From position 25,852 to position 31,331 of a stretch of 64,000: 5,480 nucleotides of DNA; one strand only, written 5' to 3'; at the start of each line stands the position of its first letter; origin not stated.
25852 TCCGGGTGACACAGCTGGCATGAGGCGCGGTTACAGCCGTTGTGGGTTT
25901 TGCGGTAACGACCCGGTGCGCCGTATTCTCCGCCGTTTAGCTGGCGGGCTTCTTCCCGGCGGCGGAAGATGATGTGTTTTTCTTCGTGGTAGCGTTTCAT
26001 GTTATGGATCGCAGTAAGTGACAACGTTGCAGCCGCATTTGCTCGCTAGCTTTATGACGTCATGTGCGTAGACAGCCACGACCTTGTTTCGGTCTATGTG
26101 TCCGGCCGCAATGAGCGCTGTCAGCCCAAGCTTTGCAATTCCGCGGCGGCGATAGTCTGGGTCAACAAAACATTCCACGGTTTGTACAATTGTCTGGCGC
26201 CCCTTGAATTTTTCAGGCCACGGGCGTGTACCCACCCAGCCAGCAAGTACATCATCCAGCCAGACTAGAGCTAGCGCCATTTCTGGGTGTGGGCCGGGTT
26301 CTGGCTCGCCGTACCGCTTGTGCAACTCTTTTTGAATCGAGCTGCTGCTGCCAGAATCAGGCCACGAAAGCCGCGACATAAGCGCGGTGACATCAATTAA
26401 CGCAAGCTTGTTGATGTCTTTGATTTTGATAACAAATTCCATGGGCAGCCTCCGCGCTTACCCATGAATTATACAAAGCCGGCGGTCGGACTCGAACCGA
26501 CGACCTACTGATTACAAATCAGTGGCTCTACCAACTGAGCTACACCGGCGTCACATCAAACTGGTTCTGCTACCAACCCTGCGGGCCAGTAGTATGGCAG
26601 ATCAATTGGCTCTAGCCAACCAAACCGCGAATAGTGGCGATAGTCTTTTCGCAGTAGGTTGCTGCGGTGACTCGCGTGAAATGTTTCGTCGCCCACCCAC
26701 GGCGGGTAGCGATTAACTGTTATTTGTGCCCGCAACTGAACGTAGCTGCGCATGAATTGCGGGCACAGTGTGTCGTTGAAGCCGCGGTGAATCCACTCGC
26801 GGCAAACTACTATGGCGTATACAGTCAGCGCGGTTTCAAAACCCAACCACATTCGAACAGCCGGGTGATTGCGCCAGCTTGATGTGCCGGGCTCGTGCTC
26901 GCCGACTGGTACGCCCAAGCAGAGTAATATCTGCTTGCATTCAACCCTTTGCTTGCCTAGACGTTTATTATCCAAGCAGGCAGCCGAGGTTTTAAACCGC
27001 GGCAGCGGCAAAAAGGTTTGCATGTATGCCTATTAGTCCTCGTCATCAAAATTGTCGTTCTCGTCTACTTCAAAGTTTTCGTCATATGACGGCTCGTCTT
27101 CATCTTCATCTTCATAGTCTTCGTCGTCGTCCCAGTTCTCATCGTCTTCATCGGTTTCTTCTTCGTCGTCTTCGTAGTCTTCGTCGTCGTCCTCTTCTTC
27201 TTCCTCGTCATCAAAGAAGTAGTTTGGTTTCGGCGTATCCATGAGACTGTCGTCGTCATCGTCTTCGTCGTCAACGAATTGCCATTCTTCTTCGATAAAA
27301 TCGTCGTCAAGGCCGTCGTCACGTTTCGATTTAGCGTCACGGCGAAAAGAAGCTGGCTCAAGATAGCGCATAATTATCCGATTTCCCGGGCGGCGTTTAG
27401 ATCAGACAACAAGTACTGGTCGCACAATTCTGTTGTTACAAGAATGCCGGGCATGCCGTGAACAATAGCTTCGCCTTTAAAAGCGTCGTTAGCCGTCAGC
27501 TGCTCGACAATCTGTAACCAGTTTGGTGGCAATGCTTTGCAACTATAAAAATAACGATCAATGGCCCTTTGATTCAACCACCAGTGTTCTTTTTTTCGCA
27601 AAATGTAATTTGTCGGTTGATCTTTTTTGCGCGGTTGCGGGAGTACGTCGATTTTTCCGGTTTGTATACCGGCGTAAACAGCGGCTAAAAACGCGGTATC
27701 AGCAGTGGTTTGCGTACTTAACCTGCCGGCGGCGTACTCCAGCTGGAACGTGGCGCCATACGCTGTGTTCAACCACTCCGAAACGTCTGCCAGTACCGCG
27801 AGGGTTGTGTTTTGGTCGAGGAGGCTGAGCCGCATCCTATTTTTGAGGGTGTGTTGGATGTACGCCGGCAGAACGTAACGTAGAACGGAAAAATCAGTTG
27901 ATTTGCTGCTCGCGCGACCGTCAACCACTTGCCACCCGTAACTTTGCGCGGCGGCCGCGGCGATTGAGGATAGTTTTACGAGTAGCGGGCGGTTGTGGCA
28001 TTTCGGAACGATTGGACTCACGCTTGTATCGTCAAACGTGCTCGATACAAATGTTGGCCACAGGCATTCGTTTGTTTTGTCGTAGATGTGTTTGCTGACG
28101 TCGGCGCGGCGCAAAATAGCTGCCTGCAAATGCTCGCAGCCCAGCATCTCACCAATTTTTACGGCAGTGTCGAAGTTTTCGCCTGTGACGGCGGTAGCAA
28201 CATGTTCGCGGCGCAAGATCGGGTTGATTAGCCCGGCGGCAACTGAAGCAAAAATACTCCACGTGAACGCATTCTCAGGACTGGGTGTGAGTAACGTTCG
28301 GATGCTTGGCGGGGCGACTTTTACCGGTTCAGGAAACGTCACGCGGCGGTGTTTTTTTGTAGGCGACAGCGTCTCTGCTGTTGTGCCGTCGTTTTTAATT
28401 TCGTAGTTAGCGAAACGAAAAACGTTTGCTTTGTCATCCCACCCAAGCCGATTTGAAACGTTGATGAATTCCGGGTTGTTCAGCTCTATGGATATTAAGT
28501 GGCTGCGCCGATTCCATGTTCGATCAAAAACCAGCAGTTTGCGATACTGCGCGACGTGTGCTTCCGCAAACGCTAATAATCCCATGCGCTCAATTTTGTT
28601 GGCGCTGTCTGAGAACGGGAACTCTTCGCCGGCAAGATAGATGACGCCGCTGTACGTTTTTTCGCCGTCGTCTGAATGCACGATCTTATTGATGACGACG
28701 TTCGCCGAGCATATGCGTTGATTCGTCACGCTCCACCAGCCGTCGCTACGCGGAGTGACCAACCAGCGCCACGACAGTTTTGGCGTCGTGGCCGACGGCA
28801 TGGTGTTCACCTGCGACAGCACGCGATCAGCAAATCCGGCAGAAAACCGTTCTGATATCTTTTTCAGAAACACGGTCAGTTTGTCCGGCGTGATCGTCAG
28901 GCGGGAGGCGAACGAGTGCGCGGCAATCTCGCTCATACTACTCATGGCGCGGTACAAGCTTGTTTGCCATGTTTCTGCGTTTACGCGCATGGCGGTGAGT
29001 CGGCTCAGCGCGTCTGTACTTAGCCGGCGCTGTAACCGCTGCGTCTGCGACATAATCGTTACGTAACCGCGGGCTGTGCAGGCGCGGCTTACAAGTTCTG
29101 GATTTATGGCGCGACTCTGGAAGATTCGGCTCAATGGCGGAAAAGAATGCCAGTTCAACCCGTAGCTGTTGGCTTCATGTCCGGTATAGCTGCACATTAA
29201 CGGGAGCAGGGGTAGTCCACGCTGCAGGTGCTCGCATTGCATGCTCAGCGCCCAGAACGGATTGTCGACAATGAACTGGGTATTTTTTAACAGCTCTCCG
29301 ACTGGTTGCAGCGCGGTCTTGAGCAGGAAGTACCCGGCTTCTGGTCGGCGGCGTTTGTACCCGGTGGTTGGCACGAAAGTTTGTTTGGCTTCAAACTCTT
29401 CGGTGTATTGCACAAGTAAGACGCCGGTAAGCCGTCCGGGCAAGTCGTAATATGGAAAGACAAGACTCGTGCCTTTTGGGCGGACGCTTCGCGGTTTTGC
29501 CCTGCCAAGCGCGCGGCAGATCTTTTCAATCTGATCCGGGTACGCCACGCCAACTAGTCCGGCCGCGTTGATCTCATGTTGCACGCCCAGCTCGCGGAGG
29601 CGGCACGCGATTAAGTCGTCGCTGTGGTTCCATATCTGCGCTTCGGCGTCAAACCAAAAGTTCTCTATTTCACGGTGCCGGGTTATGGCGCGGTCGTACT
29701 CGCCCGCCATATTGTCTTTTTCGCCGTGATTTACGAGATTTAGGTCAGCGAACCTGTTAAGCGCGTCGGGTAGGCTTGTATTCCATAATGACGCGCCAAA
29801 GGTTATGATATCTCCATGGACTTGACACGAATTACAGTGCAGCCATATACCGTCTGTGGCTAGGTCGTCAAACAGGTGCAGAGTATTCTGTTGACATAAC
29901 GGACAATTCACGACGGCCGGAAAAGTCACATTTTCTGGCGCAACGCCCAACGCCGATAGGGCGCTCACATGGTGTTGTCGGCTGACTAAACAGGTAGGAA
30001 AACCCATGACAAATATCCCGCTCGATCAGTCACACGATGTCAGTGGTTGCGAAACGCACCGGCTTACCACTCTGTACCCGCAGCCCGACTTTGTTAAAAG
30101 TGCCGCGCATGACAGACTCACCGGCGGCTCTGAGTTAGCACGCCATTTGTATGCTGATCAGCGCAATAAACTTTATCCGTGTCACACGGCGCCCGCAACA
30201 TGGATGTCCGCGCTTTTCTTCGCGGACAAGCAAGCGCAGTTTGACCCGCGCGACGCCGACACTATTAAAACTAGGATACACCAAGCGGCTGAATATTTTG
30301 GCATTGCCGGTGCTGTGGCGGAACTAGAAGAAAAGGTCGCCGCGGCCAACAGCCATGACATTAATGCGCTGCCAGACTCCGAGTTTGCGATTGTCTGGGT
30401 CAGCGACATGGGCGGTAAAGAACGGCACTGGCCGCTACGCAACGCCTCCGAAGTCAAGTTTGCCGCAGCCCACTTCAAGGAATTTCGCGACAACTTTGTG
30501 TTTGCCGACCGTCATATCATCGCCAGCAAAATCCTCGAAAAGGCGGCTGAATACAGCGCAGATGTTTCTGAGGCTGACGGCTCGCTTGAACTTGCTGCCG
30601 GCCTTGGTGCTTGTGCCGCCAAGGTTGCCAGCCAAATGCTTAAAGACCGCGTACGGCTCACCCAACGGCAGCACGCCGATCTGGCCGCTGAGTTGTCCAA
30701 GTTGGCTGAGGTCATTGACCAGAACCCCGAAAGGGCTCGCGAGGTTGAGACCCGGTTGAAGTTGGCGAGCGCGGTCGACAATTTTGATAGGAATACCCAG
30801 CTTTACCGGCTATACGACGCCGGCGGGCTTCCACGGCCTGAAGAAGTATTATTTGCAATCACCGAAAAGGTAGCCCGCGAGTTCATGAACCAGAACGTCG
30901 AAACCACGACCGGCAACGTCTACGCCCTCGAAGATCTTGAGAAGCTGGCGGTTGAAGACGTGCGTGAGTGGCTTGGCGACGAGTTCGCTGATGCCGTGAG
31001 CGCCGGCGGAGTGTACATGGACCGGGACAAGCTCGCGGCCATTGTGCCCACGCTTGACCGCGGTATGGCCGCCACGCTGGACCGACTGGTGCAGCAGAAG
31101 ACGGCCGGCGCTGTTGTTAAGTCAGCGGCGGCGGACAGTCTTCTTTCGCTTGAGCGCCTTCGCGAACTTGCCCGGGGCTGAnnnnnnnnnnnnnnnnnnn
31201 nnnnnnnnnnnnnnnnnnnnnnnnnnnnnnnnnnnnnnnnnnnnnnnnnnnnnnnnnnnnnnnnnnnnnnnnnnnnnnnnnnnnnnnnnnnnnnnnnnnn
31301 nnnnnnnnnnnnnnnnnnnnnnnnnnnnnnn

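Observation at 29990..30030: Divergent genes share one CATG: both start codons overlap with zero intergenic space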

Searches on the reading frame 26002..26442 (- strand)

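Call 19: search_protein_families(library=pfam, proteins=[window:26002-26442:-], max_evalue=0.01)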
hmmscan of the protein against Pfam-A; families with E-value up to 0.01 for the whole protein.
window:26002-26442:- (146 aa): 2 families
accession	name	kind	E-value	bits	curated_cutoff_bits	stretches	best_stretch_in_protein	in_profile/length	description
PF00583.31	Acetyltransf_1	-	9.9e-08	32.7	20.7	1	51-114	31-88/116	Acetyltransferase (GNAT) family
PF13508.13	Acetyltransf_7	-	0.0012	19.6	27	1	63-113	11-56/84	Acetyltransferase (GNAT) domain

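Call 20: search_protein_families(library=phrogs, proteins=[window:26002-26442:-], max_evalue=0.001)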
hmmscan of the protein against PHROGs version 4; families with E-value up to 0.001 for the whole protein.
window:26002-26442:- (146 aa): 1 family
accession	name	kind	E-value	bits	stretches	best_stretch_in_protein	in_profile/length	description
phrog_1249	-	other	2.6e-06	28.3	1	55-141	59-149/180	acetyltransferase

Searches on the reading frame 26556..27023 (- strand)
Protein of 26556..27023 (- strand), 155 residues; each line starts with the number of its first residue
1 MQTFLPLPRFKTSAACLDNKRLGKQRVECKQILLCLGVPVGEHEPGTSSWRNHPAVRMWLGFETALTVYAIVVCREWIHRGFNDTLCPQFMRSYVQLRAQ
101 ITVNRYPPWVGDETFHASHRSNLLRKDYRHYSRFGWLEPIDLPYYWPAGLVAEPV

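Call 19: search_protein_families(library=pfam, proteins=[window:26556-27023:-], max_evalue=0.01)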
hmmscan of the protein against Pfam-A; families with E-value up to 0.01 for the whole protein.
window:26556-27023:- (155 aa): 1 family
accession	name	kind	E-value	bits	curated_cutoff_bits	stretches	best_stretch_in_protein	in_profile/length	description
PF03013.19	Pyr_excise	-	2.9e-18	66.5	23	1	1-85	1-76/81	Pyrimidine dimer DNA glycosylase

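Call 20: search_protein_families(library=phrogs, proteins=[window:26556-27023:-], max_evalue=0.001)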
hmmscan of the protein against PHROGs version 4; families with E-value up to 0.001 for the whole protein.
window:26556-27023:- (155 aa): 1 family
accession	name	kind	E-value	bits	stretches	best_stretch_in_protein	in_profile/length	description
phrog_32309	-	unknown function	3.1e-06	28.3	1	54-136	48-134/184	-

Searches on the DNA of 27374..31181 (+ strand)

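Call 9: search_dna_similar(query=window:27374-31181:+, collection=phages, mode=distant, max_rows=30)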
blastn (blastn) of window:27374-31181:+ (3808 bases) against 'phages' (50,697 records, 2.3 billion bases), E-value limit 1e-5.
No match.
